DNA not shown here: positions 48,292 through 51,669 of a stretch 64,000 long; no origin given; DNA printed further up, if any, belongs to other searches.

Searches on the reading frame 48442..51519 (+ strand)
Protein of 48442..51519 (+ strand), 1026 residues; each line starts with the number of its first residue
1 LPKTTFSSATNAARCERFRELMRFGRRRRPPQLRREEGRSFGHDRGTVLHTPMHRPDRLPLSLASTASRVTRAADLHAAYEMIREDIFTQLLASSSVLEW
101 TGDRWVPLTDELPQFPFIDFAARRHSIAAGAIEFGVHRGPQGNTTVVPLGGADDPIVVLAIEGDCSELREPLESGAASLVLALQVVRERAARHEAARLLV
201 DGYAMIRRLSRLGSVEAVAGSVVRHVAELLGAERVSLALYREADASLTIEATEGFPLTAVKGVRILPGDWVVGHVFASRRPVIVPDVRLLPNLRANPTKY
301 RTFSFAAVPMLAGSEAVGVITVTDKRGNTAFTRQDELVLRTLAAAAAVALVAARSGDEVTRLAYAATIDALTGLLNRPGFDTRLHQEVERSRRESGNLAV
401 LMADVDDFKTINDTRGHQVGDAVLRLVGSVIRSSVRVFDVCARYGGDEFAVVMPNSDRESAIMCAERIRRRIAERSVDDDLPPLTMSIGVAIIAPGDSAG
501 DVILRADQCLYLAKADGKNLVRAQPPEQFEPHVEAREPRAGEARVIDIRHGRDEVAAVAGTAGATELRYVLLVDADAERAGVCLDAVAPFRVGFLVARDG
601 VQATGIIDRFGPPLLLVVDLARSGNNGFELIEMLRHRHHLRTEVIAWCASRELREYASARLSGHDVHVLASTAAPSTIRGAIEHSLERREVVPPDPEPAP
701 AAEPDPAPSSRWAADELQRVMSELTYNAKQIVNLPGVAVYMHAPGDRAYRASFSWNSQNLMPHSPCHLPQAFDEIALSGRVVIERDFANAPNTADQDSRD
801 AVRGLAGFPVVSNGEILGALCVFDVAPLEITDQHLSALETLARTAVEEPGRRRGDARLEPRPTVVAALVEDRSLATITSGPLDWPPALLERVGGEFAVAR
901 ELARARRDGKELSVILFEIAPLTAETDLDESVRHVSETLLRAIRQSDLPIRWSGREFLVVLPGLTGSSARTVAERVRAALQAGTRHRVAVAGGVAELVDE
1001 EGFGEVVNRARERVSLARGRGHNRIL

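Call 63: search_protein_families(library=pfam, max_evalue=0.0001, proteins=[window:48442-51519:+])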
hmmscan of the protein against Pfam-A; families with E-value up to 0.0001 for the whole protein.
window:48442-51519:+ (1026 aa): 5 families
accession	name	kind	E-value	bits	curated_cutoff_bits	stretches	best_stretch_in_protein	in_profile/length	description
PF00990.26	GGDEF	-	3.8e-53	180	23.8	2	366-519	1-160/161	Diguanylate cyclase, GGDEF domain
PF01590.32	GAF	-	9.5e-28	97.8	22.4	2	216-350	3-133/133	GAF domain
PF13185.12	GAF_2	-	1.7e-22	80.5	28.6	2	214-350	3-135/136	GAF domain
PF13492.12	GAF_3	-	1.9e-09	38.4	27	1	215-350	2-127/129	GAF domain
PF22335.1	Cas10-Cmr2_palm2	-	2.5e-05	24.8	27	0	398-519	2-130/133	Cas10/Cmr2, second palm domain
